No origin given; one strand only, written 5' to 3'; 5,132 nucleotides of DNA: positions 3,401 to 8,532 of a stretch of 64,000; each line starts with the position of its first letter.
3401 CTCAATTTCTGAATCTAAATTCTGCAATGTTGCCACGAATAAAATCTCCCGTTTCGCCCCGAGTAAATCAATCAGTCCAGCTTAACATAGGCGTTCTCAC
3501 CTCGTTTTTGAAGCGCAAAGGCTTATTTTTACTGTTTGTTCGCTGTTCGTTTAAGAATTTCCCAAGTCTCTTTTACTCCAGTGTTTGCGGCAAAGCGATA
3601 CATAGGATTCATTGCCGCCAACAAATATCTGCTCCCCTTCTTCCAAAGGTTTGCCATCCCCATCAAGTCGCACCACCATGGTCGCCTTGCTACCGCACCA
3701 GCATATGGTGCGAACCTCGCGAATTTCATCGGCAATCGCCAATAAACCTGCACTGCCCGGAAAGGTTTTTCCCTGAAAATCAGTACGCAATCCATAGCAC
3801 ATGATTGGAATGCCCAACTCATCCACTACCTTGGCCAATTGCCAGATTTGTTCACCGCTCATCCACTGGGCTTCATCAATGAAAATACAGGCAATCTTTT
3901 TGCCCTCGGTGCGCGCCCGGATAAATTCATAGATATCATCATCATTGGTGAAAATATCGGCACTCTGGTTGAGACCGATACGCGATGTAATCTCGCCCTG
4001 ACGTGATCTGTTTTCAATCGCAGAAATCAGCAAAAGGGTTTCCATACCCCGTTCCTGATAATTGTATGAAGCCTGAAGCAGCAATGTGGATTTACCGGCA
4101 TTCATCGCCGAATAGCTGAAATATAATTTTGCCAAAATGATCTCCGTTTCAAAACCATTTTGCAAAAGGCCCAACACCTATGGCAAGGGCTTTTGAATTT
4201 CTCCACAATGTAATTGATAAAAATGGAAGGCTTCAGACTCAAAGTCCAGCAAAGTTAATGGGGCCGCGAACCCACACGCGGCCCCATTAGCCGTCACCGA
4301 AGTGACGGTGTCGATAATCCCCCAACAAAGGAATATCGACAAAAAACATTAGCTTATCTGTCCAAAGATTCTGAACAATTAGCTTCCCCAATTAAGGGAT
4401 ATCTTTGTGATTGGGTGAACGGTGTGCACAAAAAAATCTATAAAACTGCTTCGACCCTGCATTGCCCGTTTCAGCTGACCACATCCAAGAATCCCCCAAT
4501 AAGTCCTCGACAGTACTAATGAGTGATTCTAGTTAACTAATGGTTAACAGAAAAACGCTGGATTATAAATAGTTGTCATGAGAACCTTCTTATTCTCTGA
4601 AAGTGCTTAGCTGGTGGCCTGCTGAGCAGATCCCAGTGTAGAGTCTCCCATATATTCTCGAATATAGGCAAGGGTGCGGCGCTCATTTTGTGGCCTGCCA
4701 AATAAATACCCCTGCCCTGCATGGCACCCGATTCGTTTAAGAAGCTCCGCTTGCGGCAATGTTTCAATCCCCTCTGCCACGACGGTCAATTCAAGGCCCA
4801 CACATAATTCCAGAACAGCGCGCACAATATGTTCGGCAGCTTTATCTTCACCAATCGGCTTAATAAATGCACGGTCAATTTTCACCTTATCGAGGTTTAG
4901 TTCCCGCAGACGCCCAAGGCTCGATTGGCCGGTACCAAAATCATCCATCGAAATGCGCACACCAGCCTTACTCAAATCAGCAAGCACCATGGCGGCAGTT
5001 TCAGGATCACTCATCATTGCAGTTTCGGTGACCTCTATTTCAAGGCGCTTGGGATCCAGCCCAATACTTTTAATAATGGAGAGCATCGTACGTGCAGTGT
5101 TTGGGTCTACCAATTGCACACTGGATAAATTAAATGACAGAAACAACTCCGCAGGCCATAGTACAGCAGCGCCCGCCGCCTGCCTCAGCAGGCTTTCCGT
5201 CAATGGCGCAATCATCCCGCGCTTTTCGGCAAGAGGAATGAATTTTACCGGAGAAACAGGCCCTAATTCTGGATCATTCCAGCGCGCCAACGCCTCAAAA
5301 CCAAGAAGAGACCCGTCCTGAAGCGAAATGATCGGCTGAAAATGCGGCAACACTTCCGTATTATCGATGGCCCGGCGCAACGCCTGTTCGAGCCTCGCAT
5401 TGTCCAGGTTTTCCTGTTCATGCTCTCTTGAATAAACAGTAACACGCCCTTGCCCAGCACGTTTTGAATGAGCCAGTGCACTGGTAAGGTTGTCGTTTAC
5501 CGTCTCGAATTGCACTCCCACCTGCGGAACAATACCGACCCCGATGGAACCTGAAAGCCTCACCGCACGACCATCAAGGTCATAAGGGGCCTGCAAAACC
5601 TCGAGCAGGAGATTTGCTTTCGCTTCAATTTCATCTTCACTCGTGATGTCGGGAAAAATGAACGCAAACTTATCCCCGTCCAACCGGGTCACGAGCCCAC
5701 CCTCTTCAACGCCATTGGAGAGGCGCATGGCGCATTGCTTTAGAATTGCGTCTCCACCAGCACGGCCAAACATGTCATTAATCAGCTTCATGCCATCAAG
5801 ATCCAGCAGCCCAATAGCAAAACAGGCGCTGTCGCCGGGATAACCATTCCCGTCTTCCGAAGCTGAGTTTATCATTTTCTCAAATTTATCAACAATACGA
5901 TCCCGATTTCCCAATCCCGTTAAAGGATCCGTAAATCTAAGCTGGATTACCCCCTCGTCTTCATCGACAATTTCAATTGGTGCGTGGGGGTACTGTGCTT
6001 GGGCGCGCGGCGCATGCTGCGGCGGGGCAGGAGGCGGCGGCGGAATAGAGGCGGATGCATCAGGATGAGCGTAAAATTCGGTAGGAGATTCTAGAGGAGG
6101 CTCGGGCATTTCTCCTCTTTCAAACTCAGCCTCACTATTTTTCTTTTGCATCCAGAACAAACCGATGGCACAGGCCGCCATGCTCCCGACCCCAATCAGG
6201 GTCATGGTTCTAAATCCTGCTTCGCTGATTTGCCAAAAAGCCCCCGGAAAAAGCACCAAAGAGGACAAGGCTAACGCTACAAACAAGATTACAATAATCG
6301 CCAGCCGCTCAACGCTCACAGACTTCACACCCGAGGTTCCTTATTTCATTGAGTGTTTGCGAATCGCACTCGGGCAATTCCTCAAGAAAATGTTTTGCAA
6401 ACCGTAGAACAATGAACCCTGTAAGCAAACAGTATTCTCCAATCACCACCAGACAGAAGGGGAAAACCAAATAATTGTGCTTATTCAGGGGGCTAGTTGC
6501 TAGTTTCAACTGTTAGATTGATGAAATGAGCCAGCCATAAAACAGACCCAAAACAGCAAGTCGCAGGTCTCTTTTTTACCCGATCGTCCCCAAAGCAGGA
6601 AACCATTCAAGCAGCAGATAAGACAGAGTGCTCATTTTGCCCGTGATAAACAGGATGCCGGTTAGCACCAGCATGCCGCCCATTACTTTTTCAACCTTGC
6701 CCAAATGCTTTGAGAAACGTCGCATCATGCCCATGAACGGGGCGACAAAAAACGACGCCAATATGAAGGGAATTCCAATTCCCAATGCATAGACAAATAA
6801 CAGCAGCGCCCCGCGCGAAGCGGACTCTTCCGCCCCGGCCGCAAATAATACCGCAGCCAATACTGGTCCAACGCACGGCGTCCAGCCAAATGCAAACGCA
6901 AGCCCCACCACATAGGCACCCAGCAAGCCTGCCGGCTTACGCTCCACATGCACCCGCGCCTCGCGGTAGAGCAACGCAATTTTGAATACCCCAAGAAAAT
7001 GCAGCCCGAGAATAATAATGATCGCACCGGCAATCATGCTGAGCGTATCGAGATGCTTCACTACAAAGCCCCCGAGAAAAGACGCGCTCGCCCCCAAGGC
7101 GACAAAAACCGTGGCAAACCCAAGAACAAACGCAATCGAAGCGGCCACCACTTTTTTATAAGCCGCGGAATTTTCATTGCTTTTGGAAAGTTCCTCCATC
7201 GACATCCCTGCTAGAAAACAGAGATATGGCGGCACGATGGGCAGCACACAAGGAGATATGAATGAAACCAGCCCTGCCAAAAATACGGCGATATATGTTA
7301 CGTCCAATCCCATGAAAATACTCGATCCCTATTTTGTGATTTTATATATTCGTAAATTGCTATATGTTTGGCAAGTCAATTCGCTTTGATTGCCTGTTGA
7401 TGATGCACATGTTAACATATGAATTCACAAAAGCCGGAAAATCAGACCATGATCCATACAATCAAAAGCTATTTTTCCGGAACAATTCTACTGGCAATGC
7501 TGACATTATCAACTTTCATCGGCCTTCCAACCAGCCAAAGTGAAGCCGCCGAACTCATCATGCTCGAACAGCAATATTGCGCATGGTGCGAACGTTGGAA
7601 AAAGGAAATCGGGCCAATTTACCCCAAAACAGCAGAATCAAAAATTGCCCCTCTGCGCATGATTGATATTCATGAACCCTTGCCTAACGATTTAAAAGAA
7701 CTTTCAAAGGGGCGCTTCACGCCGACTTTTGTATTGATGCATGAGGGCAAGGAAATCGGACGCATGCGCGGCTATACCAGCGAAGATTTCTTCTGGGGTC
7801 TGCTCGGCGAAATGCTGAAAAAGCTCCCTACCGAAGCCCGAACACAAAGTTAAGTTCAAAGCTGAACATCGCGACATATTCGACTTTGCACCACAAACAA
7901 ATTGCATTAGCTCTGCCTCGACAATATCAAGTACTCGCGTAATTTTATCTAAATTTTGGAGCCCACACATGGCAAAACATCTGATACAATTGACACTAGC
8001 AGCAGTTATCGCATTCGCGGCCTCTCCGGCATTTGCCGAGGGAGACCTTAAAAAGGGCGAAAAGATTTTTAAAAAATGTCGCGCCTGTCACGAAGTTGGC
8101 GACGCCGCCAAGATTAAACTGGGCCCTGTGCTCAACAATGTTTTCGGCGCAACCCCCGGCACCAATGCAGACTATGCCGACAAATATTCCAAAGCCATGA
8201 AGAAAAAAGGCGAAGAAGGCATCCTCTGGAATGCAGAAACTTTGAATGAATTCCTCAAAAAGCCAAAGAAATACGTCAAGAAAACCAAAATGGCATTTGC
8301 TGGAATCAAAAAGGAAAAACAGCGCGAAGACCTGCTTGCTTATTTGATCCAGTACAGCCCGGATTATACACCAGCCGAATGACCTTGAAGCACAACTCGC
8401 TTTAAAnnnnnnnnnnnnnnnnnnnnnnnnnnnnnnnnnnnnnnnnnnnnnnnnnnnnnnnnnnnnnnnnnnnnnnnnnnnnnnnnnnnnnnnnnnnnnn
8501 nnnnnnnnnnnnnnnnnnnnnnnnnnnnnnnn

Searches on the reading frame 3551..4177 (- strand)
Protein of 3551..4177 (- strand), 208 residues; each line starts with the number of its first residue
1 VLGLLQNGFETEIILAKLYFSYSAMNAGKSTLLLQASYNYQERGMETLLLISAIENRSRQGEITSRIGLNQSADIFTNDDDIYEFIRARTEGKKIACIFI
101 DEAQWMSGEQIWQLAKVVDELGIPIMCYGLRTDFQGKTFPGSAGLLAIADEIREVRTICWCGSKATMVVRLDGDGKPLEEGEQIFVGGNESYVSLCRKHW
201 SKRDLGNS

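Call 25: search_protein_families(library=pfam, proteins=[window:3551-4177:-], max_evalue=0.00001)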
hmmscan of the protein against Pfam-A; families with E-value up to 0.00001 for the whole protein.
window:3551-4177:- (208 aa): 1 family
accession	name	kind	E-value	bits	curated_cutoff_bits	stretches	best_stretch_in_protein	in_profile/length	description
PF00265.24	TK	-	7.1e-51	173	20.6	1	17-200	2-176/176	Thymidine kinase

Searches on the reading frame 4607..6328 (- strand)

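Call 25: search_protein_families(library=pfam, proteins=[window:4607-6328:-], max_evalue=0.00001)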
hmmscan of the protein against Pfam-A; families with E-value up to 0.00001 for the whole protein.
window:4607-6328:- (573 aa): 2 families
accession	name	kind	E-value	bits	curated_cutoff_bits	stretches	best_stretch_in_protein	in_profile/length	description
PF00563.25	EAL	-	1.9e-65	221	31.3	1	315-546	2-236/236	EAL domain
PF00990.26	GGDEF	-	4.8e-26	91.9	23.8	1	133-294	3-160/161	Diguanylate cyclase, GGDEF domain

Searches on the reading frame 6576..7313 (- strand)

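Call 25: search_protein_families(library=pfam, proteins=[window:6576-7313:-], max_evalue=0.00001)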
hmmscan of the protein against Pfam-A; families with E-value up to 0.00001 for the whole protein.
window:6576-7313:- (245 aa): 1 family
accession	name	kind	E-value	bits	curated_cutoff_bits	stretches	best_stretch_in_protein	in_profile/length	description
PF02683.22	DsbD_TM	-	1.6e-18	67.3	27.1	1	7-222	5-214/219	Cytochrome C biogenesis protein transmembrane domain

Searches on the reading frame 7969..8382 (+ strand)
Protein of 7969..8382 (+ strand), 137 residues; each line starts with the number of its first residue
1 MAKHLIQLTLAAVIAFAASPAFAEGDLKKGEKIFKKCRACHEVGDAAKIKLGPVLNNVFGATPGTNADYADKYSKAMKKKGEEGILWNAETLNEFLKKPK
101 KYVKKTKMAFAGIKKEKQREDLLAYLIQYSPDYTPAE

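Call 25: search_protein_families(library=pfam, proteins=[window:7969-8382:+], max_evalue=0.00001)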
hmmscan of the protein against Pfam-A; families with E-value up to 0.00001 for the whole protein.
window:7969-8382:+ (137 aa): 1 family
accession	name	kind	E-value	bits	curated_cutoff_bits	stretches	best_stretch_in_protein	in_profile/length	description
PF00034.26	Cytochrom_C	-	2.1e-07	32.6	21.3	1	28-126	2-86/90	Cytochrome c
